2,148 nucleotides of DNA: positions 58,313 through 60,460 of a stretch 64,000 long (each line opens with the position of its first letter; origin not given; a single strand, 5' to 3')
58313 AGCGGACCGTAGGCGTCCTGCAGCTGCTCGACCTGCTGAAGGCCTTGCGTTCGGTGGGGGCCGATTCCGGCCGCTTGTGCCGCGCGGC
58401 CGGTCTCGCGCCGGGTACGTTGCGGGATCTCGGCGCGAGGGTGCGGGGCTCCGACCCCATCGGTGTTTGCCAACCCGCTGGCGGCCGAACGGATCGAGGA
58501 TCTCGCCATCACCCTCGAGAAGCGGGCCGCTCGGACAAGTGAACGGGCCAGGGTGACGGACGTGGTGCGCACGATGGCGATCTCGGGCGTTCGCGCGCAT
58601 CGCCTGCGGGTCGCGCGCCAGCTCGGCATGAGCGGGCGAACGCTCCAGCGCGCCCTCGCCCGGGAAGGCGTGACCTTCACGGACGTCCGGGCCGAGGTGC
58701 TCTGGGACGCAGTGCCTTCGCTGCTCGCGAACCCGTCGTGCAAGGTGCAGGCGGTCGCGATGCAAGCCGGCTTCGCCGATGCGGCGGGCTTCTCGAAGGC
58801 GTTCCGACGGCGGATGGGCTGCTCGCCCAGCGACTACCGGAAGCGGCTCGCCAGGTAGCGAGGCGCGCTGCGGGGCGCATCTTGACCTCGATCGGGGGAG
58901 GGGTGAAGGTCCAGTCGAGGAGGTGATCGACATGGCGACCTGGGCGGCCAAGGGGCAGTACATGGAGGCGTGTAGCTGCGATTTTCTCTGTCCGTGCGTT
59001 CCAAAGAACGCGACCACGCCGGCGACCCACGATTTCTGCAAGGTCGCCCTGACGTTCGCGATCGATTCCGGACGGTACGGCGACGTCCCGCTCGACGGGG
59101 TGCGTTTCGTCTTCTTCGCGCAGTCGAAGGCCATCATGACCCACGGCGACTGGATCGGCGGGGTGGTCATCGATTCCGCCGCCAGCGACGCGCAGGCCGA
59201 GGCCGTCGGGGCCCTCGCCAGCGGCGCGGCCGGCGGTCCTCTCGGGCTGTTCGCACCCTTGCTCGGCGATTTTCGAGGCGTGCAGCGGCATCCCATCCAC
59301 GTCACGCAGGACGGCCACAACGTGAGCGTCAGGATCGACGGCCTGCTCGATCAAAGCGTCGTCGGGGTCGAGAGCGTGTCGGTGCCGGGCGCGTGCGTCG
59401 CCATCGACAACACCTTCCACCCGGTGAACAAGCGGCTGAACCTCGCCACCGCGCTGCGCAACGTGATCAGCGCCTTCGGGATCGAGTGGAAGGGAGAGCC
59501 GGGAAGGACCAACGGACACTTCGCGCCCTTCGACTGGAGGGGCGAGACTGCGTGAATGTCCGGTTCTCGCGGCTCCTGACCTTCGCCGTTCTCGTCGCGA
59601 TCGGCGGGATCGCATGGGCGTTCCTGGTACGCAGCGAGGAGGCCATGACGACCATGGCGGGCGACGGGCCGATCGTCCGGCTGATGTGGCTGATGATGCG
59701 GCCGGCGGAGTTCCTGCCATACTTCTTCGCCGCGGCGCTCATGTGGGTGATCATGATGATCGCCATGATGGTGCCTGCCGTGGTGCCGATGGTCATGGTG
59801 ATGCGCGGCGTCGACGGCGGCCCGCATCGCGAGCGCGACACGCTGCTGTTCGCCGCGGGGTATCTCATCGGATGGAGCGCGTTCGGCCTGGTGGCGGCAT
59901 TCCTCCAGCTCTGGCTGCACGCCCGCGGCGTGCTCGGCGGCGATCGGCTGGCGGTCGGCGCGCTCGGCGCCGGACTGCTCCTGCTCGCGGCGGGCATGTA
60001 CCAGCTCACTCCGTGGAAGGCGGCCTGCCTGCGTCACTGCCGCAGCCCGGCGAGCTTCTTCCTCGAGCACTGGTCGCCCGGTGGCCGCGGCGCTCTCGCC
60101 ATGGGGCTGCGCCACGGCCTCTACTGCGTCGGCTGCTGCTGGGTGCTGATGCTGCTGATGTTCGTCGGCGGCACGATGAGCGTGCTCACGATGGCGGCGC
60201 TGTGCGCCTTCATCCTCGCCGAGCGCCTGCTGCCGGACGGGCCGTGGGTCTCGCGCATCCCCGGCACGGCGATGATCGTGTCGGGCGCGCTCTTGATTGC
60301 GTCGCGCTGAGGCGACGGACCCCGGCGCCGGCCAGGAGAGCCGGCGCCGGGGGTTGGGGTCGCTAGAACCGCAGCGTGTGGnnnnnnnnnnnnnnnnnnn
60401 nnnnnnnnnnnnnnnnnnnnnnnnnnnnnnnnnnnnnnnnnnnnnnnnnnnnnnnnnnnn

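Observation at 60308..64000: Duplication of >1 kb (100% identity) covering the 3' half and terminator of a secreted Cys-rich protein gene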

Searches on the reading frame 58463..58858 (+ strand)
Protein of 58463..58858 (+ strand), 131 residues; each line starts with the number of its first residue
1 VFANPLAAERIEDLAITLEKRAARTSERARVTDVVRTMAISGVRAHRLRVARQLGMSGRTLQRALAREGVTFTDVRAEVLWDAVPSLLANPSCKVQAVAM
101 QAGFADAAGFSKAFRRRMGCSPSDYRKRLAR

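Call 33: search_protein_families(library=pfam, proteins=[window:58463-58858:+], max_evalue=0.001)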
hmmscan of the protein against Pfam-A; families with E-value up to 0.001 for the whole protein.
window:58463-58858:+ (131 aa): 2 families
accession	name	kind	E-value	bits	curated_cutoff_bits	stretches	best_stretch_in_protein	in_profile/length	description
PF12833.13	HTH_18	-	7.8e-21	74.6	33.6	1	50-128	1-80/80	Helix-turn-helix domain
PF00165.29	HTH_AraC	-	4.5e-13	49.4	26.6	1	92-127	8-42/42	Bacterial regulatory helix-turn-helix proteins, AraC family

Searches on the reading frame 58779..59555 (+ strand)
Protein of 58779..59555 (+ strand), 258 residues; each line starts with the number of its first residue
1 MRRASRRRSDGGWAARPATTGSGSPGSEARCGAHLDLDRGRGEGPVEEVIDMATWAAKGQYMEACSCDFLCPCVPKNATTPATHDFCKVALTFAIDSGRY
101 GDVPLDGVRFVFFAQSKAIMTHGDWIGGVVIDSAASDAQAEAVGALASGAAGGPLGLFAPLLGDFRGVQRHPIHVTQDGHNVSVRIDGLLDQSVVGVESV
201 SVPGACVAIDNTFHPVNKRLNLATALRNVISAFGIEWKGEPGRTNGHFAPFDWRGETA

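Call 33: search_protein_families(library=pfam, proteins=[window:58779-59555:+], max_evalue=0.001)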
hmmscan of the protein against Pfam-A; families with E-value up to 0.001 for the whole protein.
window:58779-59555:+ (258 aa): 1 family
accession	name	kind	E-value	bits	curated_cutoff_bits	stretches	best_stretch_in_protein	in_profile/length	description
PF07040.16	DUF1326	-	1.2e-40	139.9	25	1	63-238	1-172/177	Protein of unknown function (DUF1326)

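Call 83: find_encoding_contigs(protein=window:58932-59555:+, flank=10000, max_places=3)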
Protein window:58932-59555:+ (207 aa): 1 contig read that carries it; 1 place shown.
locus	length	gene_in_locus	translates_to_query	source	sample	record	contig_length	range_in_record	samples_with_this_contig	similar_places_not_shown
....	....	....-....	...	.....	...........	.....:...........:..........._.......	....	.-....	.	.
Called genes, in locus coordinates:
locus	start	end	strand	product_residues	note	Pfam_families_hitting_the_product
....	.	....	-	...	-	?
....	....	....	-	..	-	-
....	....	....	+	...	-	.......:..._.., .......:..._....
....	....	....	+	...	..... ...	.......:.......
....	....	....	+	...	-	?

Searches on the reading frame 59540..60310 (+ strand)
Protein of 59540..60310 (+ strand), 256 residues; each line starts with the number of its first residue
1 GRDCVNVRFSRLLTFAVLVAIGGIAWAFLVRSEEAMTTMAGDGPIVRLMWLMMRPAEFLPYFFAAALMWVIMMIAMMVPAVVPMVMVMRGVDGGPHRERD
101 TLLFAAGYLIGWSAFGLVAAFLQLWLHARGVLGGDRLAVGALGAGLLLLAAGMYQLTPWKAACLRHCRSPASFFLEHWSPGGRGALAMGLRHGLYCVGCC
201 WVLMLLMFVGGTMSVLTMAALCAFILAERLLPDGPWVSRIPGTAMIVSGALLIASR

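Call 33: search_protein_families(library=pfam, proteins=[window:59540-60310:+], max_evalue=0.001)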
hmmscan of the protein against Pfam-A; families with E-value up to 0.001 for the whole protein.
window:59540-60310:+ (256 aa): 1 family
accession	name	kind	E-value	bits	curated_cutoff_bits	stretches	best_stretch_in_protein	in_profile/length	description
PF09948.15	PpoB2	-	4.9e-60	203.1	28.7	1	67-251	2-187/188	Copper chaperone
